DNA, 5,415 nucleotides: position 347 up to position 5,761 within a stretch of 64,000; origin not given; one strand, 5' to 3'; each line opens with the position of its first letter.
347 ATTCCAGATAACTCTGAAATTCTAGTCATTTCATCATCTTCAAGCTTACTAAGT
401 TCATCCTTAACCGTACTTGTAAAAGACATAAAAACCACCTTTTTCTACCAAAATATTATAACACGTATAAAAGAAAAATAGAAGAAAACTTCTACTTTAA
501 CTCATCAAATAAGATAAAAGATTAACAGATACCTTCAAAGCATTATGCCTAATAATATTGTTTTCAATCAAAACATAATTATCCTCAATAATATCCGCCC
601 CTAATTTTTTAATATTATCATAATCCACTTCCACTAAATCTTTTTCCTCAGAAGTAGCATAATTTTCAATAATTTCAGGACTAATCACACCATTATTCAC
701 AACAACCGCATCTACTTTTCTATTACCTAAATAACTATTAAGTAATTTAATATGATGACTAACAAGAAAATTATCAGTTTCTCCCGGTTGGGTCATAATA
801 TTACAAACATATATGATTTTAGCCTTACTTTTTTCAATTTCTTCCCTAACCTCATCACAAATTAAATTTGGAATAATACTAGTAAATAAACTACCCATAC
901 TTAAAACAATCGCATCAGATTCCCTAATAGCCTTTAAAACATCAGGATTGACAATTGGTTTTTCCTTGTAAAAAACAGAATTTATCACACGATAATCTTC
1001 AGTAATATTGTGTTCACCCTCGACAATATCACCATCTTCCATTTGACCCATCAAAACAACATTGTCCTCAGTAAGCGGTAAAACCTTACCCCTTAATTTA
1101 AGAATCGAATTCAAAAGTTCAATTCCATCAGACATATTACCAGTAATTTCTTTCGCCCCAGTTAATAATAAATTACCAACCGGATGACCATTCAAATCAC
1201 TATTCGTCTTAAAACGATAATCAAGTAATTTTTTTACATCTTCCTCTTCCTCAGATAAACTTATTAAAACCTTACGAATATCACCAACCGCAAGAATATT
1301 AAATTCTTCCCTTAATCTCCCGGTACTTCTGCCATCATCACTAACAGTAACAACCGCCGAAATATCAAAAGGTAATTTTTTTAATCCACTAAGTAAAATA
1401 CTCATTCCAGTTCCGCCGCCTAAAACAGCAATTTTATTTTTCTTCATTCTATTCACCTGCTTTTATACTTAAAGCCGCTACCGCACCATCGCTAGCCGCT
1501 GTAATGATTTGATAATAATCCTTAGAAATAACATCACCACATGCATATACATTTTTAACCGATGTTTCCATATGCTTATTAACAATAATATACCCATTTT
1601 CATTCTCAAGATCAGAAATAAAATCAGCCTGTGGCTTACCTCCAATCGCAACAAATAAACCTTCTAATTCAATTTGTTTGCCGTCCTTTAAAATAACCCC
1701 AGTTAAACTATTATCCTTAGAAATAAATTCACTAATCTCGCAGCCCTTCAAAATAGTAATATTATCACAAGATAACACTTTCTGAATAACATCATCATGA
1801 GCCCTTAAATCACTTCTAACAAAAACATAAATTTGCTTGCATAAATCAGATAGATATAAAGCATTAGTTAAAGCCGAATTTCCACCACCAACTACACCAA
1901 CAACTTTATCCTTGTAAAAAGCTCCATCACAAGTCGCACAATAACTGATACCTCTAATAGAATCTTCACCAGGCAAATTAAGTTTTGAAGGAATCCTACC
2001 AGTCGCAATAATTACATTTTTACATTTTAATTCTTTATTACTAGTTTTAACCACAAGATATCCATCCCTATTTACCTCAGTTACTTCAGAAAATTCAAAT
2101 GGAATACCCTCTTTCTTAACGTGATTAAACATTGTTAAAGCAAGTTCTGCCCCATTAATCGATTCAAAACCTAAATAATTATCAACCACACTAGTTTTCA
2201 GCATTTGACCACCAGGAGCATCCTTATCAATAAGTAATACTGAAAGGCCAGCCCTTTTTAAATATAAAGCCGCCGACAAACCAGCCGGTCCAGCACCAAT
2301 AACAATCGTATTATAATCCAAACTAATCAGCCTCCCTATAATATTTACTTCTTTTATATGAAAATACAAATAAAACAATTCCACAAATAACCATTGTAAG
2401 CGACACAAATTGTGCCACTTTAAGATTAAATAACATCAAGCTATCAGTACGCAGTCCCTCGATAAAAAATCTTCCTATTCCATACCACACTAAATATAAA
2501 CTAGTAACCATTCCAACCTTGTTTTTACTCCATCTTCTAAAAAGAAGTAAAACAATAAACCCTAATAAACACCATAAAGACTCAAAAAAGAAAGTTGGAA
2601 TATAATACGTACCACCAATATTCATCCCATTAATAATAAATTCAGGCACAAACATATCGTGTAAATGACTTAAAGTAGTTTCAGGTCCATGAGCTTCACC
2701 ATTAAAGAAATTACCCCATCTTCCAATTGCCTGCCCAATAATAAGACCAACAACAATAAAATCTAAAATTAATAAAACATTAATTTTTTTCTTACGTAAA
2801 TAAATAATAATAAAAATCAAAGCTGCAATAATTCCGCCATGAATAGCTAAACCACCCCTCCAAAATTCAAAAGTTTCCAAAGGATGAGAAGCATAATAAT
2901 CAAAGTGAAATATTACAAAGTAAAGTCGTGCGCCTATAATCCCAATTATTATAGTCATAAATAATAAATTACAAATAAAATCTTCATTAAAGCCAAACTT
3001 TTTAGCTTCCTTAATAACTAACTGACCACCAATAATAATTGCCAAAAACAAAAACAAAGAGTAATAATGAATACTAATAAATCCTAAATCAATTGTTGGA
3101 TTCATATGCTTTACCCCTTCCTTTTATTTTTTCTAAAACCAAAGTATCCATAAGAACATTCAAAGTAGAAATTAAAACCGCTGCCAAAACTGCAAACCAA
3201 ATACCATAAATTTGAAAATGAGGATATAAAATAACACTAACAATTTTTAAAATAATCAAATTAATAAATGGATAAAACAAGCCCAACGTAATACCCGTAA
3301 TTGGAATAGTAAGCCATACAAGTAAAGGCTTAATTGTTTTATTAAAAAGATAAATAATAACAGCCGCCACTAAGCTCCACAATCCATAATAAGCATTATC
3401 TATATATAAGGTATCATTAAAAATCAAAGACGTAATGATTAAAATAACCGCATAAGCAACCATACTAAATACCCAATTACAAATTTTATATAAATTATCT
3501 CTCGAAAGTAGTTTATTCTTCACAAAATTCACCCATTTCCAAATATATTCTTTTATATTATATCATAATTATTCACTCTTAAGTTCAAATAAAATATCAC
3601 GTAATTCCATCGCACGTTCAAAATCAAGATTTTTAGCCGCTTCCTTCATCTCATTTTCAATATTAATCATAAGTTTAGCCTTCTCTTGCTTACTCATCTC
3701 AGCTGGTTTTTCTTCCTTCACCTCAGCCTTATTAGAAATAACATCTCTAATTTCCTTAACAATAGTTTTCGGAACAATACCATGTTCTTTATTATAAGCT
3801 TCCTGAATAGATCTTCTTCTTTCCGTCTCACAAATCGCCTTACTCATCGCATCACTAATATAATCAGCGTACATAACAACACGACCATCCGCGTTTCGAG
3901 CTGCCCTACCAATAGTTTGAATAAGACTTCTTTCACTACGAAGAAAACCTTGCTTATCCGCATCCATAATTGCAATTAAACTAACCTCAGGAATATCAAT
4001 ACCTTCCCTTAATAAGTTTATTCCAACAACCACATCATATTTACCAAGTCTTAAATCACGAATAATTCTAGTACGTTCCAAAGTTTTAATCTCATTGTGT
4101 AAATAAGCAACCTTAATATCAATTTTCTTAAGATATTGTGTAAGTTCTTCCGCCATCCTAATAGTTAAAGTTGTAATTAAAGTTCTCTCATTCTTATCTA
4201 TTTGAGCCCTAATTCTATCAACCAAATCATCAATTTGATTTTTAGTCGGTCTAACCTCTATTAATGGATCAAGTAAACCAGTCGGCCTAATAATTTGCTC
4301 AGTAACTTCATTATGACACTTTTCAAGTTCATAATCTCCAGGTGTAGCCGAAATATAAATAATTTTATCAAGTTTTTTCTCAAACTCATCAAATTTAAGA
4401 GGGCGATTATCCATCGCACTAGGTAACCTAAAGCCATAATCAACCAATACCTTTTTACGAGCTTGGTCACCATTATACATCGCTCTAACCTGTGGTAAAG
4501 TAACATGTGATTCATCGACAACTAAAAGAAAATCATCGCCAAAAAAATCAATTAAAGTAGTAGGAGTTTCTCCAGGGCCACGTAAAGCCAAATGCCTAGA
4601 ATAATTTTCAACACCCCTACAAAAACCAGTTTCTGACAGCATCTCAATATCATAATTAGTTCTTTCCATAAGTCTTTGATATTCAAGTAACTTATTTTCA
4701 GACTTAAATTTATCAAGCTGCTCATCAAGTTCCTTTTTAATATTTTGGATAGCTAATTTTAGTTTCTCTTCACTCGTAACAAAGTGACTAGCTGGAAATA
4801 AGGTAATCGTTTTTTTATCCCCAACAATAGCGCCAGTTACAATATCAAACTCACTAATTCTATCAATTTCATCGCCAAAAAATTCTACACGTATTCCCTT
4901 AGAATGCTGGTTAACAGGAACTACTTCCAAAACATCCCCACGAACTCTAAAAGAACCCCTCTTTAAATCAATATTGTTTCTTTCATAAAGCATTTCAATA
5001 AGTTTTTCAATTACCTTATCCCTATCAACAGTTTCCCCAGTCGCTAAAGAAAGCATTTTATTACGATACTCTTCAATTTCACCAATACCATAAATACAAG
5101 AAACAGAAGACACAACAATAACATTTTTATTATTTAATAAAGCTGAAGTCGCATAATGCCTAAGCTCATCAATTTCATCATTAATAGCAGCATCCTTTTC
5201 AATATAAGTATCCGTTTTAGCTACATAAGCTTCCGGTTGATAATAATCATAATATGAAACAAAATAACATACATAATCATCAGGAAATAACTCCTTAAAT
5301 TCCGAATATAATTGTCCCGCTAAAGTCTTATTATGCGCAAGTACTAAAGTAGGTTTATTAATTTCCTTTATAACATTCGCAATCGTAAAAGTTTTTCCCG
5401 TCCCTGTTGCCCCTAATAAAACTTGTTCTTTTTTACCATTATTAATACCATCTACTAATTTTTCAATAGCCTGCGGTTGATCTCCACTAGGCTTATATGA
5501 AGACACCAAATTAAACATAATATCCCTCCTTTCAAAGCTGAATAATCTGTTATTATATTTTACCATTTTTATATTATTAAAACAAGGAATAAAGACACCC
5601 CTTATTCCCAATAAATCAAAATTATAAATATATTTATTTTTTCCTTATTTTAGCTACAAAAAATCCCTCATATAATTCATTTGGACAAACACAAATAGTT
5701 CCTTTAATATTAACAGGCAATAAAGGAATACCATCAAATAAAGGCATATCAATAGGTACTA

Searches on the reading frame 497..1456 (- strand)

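Call 8: search_protein_families(library=pfam, proteins=[window:497-1456:-])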
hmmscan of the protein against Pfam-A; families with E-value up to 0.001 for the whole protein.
window:497-1456:- (319 aa): 1 family
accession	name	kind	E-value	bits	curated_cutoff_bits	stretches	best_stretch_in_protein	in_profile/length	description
PF01933.23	CofD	-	5.7e-97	324.8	30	1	9-294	1-289/290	2-phospho-L-lactate transferase CofD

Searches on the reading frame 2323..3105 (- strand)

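Call 8: search_protein_families(library=pfam, proteins=[window:2323-3105:-])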
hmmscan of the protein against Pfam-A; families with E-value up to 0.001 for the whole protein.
window:2323-3105:- (260 aa): 1 family
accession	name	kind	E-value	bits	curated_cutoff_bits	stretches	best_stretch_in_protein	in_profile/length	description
PF01790.23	LGT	-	1.1e-71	241.4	24.9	1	5-247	4-239/240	Prolipoprotein diacylglyceryl transferase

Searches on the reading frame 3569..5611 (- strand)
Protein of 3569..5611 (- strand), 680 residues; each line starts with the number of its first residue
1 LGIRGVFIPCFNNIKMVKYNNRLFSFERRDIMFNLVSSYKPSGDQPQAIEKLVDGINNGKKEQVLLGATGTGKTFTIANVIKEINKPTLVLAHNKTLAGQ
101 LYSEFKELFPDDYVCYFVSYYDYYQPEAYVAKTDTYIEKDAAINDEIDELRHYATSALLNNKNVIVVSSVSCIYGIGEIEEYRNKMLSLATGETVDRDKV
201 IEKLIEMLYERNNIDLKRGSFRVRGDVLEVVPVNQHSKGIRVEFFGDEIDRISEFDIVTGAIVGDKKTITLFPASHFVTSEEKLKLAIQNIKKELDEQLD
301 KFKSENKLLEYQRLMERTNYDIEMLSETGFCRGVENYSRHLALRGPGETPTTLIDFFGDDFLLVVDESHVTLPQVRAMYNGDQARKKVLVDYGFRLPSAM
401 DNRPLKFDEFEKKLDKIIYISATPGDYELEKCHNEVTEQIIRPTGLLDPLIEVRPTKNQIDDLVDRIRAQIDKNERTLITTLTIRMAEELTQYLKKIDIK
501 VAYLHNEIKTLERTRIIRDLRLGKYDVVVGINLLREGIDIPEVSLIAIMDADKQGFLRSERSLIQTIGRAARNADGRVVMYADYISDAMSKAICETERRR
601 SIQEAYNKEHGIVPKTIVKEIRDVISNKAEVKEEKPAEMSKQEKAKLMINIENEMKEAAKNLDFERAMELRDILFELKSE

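Call 8: search_protein_families(library=pfam, proteins=[window:3569-5611:-])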
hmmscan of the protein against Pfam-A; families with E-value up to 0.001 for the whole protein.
window:3569-5611:- (680 aa): 6 families
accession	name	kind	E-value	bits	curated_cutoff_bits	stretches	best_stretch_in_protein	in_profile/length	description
PF17757.6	UvrB_inter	-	2.6e-32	111.2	22.9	1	187-277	1-91/91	UvrB interaction domain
PF12344.14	UvrB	-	9.3e-22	77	27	1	580-622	1-43/43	Ultra-violet resistance protein B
PF00271.37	Helicase_C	-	1.4e-20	74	23.5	1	463-573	6-109/110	Helicase conserved C-terminal domain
PF04851.21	ResIII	-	6.5e-15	55.9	22.5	1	40-124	3-94/164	Type III restriction enzyme, res subunit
PF02151.25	UVR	-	1.1e-07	31.8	21.5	1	646-679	2-35/36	UvrB/uvrC motif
PF00270.35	DEAD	-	1.3e-06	28.7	26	1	44-119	3-81/167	DEAD/DEAH box helicase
